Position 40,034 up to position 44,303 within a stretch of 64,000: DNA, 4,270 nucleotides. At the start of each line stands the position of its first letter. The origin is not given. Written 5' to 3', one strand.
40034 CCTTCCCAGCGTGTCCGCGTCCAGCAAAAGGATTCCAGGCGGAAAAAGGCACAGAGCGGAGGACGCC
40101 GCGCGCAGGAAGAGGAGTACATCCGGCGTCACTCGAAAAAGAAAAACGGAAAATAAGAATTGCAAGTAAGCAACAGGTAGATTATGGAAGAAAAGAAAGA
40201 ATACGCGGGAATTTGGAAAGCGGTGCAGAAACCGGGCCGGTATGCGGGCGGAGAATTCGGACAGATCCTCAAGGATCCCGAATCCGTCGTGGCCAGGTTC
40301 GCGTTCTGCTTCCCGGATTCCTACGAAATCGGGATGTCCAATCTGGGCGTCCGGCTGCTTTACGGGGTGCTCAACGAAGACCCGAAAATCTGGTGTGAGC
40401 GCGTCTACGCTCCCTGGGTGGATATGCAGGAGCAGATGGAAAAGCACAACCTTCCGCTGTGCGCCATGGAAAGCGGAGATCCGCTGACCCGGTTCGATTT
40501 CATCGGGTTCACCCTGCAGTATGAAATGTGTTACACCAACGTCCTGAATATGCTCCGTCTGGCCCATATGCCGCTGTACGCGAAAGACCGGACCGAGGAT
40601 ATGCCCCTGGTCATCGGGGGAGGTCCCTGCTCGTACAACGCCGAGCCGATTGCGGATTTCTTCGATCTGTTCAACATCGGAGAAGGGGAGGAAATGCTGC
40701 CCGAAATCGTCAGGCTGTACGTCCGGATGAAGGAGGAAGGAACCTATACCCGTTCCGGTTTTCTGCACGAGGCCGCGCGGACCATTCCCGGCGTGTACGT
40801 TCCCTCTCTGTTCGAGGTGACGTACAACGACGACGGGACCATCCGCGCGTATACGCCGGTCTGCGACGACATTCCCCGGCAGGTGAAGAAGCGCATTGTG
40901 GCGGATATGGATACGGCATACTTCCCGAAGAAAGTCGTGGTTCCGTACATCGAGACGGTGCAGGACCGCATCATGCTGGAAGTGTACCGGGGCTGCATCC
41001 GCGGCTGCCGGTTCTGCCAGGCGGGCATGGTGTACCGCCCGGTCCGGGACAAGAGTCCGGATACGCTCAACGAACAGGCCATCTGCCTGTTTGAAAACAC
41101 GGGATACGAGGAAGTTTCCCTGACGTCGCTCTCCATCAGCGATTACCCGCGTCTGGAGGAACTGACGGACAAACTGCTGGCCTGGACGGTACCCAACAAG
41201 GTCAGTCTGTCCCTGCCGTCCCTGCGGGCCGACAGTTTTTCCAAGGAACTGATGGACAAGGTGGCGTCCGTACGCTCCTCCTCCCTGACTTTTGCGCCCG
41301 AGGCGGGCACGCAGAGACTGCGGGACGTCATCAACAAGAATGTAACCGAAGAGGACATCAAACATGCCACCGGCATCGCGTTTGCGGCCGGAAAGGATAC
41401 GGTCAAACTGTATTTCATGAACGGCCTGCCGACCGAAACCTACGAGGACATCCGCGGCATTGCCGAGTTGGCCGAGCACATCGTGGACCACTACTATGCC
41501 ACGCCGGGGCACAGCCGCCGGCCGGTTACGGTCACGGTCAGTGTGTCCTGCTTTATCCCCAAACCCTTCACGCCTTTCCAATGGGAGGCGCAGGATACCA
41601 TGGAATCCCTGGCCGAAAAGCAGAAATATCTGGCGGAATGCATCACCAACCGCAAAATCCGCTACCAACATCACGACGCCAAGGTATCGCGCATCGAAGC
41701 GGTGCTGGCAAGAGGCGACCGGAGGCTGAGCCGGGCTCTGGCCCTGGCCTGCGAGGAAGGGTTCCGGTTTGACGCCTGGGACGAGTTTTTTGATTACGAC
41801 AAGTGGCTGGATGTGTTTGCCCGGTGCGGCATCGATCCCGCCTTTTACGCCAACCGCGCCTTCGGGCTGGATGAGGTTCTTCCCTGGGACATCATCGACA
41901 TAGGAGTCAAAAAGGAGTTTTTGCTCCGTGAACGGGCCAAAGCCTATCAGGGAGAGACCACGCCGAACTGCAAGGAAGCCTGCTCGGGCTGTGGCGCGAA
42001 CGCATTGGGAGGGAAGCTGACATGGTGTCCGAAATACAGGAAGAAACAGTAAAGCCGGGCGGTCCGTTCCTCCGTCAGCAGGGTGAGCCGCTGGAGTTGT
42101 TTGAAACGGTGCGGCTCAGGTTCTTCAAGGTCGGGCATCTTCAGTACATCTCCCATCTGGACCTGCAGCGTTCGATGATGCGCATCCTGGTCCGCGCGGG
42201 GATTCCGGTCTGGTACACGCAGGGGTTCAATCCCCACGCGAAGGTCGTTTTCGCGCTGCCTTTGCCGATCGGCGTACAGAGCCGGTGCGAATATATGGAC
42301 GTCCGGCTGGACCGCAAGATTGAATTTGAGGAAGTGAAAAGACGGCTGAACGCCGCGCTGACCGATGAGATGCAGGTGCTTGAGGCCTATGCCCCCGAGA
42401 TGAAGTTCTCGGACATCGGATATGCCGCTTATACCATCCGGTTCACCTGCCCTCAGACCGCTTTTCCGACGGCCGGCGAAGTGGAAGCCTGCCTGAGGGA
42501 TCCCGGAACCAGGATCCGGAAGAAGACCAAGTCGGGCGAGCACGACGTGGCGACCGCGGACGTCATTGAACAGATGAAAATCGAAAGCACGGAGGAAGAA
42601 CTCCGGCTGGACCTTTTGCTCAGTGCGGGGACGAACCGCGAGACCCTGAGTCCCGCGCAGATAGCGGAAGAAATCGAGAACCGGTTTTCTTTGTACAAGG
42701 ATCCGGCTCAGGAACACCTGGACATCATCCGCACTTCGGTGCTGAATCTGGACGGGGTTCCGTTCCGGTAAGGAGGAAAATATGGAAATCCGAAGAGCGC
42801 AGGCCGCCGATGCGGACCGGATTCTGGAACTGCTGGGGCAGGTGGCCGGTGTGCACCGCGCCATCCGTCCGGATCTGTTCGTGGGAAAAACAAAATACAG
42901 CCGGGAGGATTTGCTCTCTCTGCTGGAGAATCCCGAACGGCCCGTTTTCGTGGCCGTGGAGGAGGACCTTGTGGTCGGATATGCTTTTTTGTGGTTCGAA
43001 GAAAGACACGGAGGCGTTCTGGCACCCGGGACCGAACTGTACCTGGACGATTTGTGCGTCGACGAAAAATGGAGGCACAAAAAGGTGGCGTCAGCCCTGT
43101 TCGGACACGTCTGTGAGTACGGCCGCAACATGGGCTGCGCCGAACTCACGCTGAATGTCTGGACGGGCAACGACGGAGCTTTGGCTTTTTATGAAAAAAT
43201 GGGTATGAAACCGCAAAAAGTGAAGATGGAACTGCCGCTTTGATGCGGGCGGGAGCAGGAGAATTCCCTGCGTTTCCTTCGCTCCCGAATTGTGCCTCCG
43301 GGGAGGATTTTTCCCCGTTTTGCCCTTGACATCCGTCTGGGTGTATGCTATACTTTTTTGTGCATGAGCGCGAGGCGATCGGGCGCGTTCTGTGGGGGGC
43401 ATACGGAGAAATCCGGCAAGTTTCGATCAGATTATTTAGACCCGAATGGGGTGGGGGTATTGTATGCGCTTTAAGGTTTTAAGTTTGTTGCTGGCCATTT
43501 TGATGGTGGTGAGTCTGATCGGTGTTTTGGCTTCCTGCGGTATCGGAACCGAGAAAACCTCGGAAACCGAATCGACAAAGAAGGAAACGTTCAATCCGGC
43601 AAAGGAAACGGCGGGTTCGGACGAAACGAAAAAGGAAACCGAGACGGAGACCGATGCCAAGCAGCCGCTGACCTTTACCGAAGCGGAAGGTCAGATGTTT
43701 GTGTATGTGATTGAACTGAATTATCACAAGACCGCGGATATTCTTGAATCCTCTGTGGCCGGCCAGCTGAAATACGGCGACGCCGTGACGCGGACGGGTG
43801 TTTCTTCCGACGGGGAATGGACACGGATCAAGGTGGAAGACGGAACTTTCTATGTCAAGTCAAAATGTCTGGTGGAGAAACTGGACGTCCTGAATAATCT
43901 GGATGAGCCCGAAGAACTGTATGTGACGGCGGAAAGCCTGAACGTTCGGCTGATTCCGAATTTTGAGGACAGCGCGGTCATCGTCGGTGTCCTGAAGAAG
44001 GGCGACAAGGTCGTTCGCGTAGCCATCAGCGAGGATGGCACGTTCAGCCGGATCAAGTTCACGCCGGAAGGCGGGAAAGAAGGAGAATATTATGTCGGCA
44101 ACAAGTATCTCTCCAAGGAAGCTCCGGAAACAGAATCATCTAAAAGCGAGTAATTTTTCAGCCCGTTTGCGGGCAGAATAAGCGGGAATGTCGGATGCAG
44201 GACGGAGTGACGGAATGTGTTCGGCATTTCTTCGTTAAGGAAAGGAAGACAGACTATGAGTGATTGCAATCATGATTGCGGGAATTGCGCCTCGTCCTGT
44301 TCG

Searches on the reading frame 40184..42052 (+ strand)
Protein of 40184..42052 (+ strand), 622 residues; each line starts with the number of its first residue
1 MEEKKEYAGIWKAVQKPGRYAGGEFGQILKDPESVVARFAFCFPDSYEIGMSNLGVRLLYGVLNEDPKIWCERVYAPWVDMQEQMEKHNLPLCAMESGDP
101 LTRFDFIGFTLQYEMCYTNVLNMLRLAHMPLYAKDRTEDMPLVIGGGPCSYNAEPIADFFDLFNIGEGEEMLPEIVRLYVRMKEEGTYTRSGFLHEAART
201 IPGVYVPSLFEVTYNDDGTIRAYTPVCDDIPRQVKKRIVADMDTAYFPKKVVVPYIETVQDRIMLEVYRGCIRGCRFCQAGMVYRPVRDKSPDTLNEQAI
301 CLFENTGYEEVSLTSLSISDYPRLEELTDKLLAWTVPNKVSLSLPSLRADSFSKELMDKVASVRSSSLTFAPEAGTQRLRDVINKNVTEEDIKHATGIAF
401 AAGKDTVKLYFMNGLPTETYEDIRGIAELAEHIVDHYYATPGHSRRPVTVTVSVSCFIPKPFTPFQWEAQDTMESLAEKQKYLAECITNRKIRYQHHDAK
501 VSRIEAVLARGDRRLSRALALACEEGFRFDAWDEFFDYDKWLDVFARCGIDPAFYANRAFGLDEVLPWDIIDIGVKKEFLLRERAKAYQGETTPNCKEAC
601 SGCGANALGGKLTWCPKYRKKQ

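Call 68: search_protein_families(library=pfam, proteins=[window:40184-42052:+], max_evalue=0.00001)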
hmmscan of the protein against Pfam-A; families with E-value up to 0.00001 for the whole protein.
window:40184-42052:+ (622 aa): 2 families
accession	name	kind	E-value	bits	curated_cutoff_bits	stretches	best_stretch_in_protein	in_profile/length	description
PF19864.5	Radical_SAM_N2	-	2.2e-63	212.7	29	1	55-207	1-151/151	Radical SAM proteins, N-terminal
PF04055.27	Radical_SAM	-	2.2e-19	70.7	29.5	1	266-430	2-166/166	Radical SAM superfamily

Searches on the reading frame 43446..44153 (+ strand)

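Call 68: search_protein_families(library=pfam, proteins=[window:43446-44153:+], max_evalue=0.00001)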
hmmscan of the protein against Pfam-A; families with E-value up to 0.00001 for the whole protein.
window:43446-44153:+ (235 aa): 1 family
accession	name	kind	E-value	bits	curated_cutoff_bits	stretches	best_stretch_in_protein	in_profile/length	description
PF08239.17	SH3_3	-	1.1e-06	29.2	27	0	101-142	12-53/54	Bacterial SH3 domain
